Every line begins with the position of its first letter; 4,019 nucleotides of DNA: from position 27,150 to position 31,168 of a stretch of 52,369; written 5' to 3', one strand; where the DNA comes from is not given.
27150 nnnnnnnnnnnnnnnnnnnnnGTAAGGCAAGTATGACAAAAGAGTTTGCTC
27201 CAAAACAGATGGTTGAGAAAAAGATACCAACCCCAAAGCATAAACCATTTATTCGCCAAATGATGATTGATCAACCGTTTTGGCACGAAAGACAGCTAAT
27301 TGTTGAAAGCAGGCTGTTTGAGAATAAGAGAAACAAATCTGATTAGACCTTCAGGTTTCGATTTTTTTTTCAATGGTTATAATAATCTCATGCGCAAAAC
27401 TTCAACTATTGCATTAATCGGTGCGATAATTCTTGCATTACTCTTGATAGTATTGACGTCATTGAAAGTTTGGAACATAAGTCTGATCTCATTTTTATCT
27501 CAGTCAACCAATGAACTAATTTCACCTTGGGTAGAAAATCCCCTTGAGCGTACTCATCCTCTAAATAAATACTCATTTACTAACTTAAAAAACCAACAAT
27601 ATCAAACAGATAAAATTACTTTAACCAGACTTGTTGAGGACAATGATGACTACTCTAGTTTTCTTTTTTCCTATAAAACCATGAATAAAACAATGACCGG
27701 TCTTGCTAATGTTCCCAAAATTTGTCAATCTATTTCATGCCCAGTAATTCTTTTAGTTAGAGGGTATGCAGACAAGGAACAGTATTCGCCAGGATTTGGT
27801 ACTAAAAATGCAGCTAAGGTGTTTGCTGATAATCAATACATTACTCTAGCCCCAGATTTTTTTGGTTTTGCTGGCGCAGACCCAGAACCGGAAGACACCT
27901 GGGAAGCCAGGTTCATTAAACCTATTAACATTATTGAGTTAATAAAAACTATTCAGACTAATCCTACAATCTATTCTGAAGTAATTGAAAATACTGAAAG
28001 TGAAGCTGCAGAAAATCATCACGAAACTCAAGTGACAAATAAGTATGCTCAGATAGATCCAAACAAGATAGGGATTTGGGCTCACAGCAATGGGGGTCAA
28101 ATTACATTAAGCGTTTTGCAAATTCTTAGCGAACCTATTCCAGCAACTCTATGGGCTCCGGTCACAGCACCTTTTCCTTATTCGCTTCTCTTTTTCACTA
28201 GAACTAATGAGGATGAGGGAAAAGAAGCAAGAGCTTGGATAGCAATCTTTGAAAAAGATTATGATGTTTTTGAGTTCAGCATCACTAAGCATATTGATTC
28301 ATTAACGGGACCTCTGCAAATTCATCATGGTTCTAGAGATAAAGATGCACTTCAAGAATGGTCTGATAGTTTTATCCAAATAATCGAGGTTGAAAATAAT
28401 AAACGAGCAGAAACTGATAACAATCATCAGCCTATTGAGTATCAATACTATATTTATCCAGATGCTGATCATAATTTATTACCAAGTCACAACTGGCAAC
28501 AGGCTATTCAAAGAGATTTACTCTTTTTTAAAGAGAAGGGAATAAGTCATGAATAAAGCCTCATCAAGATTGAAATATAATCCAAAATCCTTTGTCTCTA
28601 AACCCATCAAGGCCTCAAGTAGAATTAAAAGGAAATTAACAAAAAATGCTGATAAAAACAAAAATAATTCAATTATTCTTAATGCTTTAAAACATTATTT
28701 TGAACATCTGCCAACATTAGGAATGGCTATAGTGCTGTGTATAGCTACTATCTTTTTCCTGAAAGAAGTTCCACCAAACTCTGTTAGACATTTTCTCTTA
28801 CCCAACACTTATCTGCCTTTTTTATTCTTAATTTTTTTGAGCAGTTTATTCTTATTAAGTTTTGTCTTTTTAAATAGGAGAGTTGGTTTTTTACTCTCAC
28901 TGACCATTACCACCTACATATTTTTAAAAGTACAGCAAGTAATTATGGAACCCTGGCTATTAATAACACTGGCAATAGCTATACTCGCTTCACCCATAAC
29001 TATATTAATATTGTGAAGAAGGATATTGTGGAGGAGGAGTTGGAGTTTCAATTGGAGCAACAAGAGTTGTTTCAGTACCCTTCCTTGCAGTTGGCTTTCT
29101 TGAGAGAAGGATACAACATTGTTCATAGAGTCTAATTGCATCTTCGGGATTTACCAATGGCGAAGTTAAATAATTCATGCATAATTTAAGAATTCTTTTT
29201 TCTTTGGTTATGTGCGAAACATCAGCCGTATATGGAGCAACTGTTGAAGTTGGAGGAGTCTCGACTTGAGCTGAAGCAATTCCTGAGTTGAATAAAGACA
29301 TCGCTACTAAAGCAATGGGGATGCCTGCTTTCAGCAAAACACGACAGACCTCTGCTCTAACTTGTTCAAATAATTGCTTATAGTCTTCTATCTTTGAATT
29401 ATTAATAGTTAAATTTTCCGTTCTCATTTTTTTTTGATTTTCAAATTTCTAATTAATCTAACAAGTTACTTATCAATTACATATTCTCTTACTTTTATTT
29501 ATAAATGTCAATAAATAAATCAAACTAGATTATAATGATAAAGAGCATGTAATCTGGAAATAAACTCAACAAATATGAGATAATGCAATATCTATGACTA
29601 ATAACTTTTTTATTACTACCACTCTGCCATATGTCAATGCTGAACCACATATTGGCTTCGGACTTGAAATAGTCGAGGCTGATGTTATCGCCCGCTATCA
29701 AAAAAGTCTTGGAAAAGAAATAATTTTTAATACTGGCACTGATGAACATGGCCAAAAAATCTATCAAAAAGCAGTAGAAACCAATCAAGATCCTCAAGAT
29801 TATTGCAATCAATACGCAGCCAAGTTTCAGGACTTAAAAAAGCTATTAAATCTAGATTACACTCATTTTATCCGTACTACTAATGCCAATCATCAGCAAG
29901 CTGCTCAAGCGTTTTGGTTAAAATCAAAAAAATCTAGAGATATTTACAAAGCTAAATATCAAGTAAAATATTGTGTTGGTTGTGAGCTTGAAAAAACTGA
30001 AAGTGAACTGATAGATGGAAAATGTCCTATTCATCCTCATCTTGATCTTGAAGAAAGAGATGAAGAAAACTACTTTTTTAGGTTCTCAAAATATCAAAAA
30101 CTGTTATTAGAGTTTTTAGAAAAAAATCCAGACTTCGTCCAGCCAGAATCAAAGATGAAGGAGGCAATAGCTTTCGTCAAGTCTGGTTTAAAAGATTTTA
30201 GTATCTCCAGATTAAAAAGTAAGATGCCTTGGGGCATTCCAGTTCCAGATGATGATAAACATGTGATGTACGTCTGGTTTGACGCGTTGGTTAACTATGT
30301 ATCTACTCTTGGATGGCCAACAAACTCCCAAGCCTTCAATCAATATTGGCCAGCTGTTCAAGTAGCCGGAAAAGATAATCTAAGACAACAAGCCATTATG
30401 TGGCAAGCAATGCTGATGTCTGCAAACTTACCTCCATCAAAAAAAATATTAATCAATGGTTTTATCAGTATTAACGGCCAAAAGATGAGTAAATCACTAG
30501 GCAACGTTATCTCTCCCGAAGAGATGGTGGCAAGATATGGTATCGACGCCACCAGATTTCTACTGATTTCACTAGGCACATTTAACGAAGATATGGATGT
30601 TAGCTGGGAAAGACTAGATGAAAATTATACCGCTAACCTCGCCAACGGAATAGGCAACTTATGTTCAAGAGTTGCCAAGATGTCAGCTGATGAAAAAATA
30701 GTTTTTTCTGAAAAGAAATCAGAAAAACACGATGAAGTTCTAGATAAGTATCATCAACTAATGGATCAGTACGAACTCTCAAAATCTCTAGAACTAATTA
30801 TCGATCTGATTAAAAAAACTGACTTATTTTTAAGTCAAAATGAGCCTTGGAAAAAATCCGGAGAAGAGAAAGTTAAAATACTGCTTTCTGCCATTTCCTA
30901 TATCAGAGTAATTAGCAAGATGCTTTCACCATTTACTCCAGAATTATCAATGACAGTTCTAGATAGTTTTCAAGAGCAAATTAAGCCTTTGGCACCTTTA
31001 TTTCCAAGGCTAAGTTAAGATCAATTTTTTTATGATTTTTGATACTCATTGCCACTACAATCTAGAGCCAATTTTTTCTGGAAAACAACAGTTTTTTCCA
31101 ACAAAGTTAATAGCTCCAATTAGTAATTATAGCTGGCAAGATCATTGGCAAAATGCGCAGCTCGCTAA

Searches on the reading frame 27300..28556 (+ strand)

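Call 73: search_protein_families(library=pfam, proteins=[window:27300-28556:+], max_evalue=0.0001)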
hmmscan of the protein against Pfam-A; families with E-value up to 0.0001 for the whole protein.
window:27300-28556:+ (418 aa): 1 family
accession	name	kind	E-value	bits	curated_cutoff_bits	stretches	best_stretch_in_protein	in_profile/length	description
PF00326.27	Peptidase_S9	-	5.8e-05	23.1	22.6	0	247-412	57-208/213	Prolyl oligopeptidase family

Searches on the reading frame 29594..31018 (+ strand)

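Call 73: search_protein_families(library=pfam, proteins=[window:29594-31018:+], max_evalue=0.0001)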
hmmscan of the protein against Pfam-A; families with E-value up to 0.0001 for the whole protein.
window:29594-31018:+ (474 aa): 3 families
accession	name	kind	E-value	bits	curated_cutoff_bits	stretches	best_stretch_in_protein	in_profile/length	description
PF09334.17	tRNA-synt_1g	-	4.2e-93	312.7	20.1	2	137-360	162-390/391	tRNA synthetases class I (M)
PF00133.28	tRNA-synt_1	-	2.6e-32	112.6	22.7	2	221-336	295-413/414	tRNA synthetases class I (I, L, M and V)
PF01406.26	tRNA-synt_1e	-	3.7e-14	53.2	27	1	283-342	239-297/301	tRNA synthetases class I (C) catalytic domain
